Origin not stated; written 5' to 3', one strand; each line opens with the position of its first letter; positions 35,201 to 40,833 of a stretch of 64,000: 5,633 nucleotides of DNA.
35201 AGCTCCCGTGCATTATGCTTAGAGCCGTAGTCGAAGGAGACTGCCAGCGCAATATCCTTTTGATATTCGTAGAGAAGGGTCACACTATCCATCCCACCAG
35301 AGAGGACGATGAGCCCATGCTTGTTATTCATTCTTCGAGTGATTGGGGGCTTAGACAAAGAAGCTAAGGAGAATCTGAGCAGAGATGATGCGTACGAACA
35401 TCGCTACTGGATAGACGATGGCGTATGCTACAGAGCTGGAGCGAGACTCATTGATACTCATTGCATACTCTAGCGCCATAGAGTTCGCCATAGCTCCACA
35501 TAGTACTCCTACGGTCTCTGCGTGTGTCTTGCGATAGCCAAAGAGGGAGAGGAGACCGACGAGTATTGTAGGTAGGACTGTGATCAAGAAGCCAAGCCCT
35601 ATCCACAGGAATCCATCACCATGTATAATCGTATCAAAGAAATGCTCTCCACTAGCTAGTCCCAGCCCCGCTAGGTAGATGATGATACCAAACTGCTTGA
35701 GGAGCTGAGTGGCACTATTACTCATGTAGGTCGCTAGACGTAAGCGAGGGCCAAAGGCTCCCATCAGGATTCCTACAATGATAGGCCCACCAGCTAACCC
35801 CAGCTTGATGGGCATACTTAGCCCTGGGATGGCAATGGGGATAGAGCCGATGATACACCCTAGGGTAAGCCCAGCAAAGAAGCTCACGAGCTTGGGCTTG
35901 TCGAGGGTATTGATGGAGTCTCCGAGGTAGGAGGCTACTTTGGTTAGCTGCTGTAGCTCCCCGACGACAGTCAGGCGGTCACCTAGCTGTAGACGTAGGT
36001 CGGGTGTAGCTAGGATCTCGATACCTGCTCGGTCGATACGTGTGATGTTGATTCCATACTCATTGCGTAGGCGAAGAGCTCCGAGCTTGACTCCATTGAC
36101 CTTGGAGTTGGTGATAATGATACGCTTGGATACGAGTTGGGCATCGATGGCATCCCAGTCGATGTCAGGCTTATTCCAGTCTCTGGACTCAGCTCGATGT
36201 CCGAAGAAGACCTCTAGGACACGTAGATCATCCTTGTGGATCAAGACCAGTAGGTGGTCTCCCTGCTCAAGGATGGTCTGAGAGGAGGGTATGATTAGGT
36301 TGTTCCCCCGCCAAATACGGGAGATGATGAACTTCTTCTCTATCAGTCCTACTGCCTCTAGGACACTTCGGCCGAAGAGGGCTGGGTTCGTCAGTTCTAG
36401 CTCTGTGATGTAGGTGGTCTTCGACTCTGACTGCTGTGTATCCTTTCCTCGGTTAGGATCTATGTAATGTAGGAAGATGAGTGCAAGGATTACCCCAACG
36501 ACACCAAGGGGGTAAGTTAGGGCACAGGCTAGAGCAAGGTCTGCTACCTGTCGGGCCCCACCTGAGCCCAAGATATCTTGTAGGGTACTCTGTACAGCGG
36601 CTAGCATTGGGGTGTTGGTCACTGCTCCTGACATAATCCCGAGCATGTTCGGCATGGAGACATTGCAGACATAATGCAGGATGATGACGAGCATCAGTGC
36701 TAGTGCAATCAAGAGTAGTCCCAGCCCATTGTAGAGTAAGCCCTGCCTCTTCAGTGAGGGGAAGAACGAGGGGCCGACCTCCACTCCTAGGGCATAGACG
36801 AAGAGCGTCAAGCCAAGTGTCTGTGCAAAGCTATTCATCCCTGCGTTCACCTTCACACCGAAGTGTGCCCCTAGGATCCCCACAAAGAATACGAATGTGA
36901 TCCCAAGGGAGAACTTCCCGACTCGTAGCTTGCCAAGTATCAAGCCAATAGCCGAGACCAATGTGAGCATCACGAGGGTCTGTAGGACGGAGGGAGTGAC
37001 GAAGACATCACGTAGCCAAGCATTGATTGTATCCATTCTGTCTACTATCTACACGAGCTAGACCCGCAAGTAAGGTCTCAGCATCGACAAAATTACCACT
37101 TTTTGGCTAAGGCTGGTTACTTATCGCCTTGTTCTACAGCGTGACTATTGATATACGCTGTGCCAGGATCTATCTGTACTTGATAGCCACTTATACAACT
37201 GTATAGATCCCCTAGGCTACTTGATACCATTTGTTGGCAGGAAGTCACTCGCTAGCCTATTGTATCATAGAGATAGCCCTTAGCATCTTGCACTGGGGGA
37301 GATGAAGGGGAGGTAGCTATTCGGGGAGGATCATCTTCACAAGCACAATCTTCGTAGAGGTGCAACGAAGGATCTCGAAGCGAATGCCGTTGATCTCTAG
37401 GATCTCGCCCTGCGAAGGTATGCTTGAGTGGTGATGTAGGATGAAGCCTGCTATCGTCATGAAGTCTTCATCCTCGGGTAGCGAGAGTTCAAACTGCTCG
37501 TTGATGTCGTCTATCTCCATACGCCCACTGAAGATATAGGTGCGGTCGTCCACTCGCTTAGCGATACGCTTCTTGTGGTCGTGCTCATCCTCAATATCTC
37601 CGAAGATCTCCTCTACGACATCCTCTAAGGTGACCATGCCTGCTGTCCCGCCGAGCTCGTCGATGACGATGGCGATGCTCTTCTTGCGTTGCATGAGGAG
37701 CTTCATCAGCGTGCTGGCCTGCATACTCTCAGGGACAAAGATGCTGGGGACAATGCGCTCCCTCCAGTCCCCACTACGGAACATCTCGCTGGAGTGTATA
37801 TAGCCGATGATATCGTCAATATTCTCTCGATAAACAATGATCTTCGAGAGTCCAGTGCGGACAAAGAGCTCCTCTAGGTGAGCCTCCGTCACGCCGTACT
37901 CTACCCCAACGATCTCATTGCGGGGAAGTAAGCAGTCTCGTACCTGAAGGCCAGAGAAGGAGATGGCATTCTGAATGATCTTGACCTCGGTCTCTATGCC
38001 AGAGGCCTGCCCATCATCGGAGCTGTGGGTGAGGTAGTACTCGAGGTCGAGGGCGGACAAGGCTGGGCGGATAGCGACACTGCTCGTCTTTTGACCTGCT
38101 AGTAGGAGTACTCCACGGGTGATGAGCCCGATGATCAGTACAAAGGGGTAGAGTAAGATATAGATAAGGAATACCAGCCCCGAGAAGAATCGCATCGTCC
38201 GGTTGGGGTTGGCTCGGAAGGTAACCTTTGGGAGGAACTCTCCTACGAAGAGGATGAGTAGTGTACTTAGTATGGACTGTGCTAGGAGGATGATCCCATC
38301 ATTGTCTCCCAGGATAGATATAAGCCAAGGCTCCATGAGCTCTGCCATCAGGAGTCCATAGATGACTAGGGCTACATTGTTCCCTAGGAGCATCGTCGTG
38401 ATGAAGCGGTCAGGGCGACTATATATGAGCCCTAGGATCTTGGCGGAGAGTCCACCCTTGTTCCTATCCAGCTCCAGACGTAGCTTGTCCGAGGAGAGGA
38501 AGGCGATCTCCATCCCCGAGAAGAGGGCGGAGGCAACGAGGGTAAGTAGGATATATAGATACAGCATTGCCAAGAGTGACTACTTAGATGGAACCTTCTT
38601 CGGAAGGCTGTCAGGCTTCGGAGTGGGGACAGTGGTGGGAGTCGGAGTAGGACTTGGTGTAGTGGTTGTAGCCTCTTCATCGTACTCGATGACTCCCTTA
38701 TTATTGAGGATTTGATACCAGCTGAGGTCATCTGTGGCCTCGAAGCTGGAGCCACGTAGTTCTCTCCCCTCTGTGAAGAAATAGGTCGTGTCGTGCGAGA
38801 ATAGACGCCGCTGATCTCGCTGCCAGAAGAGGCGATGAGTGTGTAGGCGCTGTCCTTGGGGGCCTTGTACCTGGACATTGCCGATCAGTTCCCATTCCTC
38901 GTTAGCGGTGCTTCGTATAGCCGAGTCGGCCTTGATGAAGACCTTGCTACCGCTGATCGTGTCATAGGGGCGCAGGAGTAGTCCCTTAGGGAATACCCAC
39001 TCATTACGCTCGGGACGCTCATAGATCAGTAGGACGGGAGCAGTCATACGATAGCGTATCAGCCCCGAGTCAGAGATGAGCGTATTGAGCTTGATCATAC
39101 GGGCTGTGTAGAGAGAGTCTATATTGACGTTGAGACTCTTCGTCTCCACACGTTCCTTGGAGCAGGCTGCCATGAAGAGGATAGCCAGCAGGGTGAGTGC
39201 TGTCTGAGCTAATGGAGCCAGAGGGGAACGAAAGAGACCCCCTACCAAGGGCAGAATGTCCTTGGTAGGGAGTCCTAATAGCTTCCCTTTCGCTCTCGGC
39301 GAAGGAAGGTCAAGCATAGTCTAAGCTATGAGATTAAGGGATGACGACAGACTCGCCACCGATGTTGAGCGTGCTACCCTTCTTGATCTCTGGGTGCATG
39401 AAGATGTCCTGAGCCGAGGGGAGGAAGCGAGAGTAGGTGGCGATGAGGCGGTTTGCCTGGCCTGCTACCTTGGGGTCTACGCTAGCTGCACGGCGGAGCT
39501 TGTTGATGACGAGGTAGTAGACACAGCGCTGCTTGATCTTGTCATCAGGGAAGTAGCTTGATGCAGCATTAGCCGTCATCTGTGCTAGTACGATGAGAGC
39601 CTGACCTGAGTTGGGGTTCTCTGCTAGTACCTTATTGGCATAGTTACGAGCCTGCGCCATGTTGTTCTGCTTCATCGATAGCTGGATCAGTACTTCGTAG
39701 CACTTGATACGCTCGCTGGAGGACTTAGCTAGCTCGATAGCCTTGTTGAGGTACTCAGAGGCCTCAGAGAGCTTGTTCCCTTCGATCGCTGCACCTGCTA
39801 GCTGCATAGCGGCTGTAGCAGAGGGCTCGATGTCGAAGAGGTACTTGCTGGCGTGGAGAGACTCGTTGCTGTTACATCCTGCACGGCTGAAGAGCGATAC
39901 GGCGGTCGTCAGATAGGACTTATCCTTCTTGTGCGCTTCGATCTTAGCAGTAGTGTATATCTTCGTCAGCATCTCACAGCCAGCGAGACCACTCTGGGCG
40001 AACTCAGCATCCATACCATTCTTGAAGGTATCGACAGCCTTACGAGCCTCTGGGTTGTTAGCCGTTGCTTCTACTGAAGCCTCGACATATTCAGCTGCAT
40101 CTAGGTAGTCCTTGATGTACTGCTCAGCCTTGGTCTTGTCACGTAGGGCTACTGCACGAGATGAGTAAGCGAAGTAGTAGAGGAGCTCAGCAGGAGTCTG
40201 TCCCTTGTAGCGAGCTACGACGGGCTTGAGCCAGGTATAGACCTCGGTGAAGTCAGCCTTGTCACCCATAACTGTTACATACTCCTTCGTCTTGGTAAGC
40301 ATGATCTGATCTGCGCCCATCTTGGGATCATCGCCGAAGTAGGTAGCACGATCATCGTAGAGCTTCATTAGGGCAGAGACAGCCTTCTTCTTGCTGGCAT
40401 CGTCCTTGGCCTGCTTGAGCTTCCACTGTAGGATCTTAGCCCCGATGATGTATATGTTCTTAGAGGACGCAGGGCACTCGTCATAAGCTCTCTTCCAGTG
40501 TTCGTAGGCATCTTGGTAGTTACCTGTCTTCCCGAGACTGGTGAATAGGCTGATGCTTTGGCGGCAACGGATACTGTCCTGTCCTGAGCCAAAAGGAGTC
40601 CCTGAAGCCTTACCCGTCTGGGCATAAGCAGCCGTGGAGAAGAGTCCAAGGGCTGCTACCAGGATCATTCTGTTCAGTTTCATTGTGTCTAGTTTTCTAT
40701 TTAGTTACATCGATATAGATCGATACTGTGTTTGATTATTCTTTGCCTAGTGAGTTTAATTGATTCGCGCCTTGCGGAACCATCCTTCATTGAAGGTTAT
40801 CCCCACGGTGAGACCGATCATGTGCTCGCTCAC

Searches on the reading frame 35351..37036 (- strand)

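Call 37: search_protein_families(library=pfam, proteins=[window:35351-37036:-])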
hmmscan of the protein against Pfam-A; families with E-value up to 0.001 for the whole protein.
window:35351-37036:- (561 aa): 2 families
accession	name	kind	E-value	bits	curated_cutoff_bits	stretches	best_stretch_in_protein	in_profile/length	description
PF06826.17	Asp-Al_Ex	-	6.3e-70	234.8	27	2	386-557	2-166/167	Predicted Permease Membrane Region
PF02080.26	TrkA_C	-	1.4e-23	83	27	2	308-372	7-71/71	TrkA-C domain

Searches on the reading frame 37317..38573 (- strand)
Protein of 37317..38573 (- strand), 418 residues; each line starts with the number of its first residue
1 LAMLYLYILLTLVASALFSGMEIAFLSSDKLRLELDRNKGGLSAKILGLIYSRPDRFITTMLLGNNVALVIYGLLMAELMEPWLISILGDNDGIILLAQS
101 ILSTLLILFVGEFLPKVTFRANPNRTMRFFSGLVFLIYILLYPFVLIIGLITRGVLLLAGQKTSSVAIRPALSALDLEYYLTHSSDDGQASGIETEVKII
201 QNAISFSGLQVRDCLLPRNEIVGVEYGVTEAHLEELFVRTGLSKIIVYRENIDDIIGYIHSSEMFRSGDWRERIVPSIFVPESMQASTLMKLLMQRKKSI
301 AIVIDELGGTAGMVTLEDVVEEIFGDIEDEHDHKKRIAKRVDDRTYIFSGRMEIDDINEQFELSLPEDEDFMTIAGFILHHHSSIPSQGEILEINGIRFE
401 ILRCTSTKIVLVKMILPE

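Call 37: search_protein_families(library=pfam, proteins=[window:37317-38573:-])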
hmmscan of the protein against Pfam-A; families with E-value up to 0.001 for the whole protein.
window:37317-38573:- (418 aa): 3 families
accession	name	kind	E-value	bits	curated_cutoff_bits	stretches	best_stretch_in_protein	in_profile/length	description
PF01595.25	CNNM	-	2.4e-31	109.3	28.4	1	8-188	3-175/181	Cyclin M transmembrane N-terminal domain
PF03471.22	CorC_HlyC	-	6.5e-21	74.6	27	1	340-415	2-78/81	Transporter associated domain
PF00571.33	CBS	-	4.5e-07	30.5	24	1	277-324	9-56/57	CBS domain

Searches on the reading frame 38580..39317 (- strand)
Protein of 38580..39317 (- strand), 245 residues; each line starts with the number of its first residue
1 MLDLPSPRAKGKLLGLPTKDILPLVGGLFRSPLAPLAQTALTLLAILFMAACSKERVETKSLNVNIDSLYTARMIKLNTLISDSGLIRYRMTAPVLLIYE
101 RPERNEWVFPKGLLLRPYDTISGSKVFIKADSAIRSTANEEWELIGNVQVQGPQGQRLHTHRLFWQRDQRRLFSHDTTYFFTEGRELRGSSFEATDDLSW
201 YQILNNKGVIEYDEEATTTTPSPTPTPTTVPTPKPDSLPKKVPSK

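Call 37: search_protein_families(library=pfam, proteins=[window:38580-39317:-])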
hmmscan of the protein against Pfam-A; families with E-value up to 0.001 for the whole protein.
window:38580-39317:- (245 aa): 1 family
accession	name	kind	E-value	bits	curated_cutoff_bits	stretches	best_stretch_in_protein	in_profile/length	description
PF06835.18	LptC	-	9.9e-06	25.7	21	1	42-208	5-172/175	Lipopolysaccharide-assembly, LptC-related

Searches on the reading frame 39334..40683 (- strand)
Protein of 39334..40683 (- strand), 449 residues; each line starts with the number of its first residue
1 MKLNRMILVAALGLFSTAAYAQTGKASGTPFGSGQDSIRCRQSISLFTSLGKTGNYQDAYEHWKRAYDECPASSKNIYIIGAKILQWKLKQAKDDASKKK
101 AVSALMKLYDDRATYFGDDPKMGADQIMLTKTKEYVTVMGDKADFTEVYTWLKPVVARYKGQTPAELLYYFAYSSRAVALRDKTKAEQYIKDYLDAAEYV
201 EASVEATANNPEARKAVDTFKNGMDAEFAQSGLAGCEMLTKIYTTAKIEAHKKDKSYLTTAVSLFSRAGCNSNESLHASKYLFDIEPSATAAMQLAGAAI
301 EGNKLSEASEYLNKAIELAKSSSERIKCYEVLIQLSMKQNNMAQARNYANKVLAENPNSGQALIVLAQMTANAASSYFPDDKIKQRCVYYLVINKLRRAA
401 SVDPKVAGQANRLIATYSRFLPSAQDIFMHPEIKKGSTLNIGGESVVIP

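Call 37: search_protein_families(library=pfam, proteins=[window:39334-40683:-])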
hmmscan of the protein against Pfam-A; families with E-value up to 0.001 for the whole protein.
window:39334-40683:- (449 aa): 5 families
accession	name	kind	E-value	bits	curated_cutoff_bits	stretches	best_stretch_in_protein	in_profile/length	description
PF13428.12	TPR_14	-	2.9e-09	37.1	23.5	0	330-369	5-44/44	Tetratricopeptide repeat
PF07719.23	TPR_2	-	1.2e-06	28.6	27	0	336-358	11-33/34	Tetratricopeptide repeat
PF00515.34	TPR_1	-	1e-05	25.6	27.8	0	303-319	15-31/34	Tetratricopeptide repeat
PF14559.12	TPR_19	-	1.7e-05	25.5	25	0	337-368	2-33/68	Tetratricopeptide repeat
PF13432.12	TPR_16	-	0.00041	21.2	32.7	0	337-369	8-40/65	Tetratricopeptide repeat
